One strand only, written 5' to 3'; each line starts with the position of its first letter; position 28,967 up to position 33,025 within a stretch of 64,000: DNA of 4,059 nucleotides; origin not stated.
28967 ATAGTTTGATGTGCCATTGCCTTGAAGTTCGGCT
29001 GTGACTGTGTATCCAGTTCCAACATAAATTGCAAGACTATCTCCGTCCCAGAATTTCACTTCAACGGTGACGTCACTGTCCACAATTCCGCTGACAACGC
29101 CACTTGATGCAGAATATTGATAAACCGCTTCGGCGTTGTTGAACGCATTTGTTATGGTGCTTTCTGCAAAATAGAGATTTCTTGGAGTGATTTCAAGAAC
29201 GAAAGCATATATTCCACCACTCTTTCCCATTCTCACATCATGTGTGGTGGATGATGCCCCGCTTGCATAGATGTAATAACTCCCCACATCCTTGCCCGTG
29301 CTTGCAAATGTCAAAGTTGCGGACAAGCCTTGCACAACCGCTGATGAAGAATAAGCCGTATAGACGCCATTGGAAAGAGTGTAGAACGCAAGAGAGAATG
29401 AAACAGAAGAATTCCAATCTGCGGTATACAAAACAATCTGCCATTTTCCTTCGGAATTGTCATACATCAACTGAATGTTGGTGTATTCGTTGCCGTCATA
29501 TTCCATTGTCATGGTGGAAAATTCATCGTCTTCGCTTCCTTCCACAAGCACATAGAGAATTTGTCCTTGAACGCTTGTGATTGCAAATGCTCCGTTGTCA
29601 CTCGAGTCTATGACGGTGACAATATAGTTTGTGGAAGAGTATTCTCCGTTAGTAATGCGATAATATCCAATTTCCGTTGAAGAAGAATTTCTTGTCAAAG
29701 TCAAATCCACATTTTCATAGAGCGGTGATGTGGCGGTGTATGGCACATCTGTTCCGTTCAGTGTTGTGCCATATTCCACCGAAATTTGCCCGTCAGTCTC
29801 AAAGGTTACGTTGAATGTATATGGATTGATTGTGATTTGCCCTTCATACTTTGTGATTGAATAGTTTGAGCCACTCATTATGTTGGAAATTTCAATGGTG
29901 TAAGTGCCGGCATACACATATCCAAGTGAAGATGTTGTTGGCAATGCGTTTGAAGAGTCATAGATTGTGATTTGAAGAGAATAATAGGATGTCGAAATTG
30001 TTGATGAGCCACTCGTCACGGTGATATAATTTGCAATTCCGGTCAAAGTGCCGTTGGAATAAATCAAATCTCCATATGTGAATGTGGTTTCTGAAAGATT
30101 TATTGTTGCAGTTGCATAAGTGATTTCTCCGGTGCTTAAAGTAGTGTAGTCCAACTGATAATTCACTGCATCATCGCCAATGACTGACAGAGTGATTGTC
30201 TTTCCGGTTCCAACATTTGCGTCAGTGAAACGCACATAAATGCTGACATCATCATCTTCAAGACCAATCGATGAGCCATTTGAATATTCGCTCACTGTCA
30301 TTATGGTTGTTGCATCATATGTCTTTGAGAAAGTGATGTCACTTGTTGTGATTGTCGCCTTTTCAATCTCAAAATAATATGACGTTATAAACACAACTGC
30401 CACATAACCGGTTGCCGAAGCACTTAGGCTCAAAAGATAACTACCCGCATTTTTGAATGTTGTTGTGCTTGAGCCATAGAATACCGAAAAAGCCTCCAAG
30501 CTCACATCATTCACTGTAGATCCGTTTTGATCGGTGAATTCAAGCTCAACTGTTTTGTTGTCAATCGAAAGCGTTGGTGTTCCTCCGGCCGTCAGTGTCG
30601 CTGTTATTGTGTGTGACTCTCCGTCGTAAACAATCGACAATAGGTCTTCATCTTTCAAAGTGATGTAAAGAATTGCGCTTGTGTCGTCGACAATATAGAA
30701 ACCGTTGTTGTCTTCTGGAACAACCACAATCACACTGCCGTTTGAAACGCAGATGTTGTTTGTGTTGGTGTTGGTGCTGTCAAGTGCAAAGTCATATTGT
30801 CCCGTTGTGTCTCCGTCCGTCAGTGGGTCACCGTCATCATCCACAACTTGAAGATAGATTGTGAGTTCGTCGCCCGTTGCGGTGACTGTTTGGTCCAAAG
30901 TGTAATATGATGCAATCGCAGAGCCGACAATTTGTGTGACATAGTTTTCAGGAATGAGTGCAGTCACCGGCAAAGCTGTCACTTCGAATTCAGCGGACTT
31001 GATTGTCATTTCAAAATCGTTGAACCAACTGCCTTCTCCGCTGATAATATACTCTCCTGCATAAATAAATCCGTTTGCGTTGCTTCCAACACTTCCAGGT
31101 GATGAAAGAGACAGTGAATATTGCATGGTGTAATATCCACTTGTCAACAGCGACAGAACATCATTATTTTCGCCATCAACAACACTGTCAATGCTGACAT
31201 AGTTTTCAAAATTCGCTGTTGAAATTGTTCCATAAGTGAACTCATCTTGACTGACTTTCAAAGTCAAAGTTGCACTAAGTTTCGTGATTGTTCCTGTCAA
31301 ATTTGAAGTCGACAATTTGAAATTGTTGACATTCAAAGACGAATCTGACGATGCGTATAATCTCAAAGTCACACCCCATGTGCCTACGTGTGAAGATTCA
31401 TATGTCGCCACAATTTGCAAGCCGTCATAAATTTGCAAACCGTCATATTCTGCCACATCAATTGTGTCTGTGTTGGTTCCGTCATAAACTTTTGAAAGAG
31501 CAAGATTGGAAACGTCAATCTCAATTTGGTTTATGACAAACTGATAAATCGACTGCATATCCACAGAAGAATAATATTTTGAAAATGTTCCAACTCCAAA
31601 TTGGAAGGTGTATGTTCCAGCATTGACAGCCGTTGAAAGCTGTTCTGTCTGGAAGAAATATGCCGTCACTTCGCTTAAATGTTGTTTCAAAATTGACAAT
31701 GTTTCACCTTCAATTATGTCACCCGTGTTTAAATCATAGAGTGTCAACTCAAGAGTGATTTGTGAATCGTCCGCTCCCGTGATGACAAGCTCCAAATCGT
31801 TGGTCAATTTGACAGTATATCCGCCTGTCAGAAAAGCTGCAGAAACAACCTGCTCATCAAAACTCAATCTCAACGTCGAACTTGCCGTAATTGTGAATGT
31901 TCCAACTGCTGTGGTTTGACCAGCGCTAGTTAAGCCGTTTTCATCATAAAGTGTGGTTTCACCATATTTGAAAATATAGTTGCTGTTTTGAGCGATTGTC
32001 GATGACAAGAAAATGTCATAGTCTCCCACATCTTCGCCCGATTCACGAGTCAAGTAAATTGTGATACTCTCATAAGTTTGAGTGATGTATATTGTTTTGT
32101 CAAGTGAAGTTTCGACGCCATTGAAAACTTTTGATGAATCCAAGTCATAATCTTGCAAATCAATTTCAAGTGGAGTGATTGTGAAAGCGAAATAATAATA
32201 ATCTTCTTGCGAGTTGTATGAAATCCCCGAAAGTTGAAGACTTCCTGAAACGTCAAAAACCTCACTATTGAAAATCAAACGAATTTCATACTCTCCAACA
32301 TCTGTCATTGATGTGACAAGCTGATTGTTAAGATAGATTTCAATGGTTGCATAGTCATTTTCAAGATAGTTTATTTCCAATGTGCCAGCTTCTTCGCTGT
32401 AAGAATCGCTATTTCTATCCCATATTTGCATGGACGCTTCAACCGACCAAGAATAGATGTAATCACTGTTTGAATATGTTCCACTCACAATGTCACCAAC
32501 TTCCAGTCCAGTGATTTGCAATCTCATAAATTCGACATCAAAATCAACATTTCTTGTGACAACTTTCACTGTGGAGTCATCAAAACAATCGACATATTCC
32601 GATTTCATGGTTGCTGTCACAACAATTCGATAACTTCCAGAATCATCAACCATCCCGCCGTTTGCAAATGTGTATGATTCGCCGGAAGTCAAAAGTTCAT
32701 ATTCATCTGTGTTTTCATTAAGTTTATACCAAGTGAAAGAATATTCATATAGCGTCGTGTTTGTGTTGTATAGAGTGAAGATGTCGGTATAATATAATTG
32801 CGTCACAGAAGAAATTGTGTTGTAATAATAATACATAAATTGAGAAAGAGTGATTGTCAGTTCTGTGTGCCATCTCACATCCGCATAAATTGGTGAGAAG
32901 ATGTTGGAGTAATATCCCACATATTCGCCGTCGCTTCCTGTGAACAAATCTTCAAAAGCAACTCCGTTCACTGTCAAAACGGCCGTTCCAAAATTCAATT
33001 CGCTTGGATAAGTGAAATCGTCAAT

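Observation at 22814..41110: A single 18.3-kb ORF encodes a ~6,100-aa mosaic surface protein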

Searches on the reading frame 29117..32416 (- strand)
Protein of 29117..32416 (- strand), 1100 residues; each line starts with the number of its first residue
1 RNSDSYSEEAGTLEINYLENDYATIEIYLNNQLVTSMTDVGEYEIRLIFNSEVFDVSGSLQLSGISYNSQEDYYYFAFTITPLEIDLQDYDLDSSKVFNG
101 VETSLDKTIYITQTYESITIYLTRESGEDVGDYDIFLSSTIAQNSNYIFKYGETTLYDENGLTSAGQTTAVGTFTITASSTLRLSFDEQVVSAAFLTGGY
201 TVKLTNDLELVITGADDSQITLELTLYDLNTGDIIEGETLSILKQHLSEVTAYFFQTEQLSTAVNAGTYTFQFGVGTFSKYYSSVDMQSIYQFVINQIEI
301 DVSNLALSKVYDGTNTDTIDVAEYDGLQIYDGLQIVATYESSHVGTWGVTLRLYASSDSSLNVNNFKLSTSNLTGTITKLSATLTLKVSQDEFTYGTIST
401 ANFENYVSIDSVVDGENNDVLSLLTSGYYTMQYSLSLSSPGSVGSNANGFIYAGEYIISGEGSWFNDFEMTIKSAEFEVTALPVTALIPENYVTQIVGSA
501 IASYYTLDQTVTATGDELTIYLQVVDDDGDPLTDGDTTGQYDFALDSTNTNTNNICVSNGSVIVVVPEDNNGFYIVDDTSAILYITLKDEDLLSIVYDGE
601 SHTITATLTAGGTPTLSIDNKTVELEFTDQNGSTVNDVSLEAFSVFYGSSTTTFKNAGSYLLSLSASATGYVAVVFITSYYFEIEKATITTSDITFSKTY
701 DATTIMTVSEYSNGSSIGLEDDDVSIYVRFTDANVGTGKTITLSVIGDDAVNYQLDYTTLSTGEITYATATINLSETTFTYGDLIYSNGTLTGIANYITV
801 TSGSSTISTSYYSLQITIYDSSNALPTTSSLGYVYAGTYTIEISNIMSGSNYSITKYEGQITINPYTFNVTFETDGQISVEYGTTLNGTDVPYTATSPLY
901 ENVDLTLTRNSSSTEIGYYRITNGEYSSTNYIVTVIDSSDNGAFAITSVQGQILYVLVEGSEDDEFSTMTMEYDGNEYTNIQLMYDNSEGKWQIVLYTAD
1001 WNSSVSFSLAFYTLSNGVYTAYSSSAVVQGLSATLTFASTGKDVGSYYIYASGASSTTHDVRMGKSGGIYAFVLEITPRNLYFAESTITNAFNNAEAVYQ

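Call 5: search_protein_families(library=pfam, proteins=[window:29117-32416:-], max_evalue=0.1)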
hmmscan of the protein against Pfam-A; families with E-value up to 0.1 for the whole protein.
window:29117-32416:- (1100 aa): 2 families
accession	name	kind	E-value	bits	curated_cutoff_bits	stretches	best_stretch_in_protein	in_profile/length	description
PF18676.6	MBG_2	-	0.018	16.1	25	1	115-156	32-71/72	MBG domain (YGX type)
PF13860.13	FlgD_ig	-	0.037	14.5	27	0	608-645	10-47/79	FlgD Ig-like domain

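Call 85: search_protein_families(library=ncbifam, proteins=[window:29117-32416:-], max_evalue=0.01)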
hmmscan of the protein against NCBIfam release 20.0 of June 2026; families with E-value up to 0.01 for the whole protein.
window:29117-32416:- (1100 aa): 0 families

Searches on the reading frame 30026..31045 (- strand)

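Call 38: search_protein_families(library=pfam, proteins=[window:30026-31045:-], max_evalue=1)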
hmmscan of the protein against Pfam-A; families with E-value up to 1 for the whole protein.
window:30026-31045:- (340 aa): 5 families
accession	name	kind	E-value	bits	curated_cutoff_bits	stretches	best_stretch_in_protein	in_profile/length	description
PF18657.6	YDG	-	1.4e-08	35.3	25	1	230-302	5-84/85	YDG domain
PF00114.24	Pilin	-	0.075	14.4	22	1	93-176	17-88/108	Pilin (bacterial filament)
PF05427.16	FIBP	-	0.11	12.3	21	1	202-250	160-205/360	Acidic fibroblast growth factor binding (FIBP)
PF13860.13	FlgD_ig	-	0.24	11.8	27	1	151-188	10-47/79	FlgD Ig-like domain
PF24107.1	DUF7382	-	0.26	11.6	27.4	1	53-77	13-36/65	Domain of unknown function (DUF7382)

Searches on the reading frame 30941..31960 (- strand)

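Call 38: search_protein_families(library=pfam, proteins=[window:30941-31960:-], max_evalue=1)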
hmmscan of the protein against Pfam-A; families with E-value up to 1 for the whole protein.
window:30941-31960:- (340 aa): 2 families
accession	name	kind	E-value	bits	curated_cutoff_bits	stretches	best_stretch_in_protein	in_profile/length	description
PF20622.4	Big_15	-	0.0091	16.3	27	1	208-256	2-51/82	Bacterial Ig domain (Big_16)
PF18657.6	YDG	-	0.017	15.8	25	1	154-199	12-63/85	YDG domain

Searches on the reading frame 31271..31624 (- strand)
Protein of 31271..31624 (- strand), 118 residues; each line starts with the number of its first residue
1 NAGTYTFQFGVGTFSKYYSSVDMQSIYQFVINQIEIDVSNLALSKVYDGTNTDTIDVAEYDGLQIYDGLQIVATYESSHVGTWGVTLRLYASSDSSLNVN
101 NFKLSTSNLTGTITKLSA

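Call 90: search_solved_structures(query=A5, max_evalue=1, show_alignments=1)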
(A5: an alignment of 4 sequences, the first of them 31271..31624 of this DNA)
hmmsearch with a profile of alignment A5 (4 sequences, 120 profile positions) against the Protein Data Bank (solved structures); distinct sequences matched with E-value up to 1: 2.
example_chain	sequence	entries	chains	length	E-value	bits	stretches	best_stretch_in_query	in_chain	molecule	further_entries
5vix_A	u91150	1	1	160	0.096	16.2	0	88-104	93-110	Polyubiquitin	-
6cse_A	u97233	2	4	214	0.55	13.8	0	7-95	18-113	Monoclonal antibody FAB heavy chain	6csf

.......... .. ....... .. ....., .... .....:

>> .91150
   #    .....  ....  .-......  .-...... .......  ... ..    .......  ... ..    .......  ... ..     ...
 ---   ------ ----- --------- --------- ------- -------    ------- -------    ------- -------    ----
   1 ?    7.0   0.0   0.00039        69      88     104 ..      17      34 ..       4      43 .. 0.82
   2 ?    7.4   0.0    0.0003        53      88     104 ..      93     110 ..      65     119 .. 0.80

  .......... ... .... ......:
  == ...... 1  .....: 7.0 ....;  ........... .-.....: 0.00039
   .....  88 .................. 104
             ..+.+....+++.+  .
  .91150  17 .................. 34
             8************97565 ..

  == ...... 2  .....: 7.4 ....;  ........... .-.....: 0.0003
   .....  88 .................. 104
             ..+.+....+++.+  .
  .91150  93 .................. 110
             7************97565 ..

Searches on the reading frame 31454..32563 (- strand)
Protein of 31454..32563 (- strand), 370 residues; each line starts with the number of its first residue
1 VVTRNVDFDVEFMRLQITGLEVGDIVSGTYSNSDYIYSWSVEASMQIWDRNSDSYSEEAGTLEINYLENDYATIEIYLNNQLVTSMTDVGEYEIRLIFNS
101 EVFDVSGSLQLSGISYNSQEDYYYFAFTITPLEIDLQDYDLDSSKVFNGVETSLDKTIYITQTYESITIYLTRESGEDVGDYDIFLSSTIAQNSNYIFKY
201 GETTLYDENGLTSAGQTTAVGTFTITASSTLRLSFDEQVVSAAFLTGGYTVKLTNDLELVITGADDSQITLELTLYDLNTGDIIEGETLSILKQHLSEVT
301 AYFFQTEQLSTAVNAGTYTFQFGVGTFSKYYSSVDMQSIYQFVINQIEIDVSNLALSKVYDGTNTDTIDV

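Call 23: find_related_loci(query=A1, collection=genome_contigs, flank=10000)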
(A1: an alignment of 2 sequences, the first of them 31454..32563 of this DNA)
Query A1 (370 aa) in genome_contigs; peptide patterns used: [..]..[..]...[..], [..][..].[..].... (x = any residue, [..] = any of these).
199 stretches matched a pattern; 1 encode a relative of the query (tblastn E <= 1e-3); 1 distinct loci.
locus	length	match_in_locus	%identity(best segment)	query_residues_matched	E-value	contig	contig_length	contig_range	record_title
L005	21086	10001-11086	52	3-370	3e-110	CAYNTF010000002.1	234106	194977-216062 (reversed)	MAG TPA_asm: uncultured Lachnospiraceae bacterium isolate SRP141132_co6_278 genome assembly, contig: NODE_4_length_23410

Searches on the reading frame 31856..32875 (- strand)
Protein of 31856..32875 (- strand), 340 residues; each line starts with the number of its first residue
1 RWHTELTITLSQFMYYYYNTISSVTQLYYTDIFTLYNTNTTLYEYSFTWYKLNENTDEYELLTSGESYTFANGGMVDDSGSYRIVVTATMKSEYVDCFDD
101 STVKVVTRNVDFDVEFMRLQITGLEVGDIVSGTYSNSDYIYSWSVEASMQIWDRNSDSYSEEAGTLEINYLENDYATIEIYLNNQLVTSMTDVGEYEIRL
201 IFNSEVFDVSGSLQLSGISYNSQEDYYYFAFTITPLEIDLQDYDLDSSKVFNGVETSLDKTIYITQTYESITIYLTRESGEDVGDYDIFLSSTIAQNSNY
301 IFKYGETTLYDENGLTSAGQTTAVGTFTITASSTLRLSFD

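Call 37: search_protein_families(library=pfam, proteins=[window:31856-32875:-], max_evalue=1)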
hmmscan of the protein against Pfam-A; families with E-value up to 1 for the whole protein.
window:31856-32875:- (340 aa): 2 families
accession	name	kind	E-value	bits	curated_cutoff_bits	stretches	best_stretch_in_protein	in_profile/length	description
PF18676.6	MBG_2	-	0.0042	18.1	25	1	268-309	32-71/72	MBG domain (YGX type)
PF16411.10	SusF_SusE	-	0.015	16.1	27.5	1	74-169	74-159/167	Outer membrane protein SusF_SusE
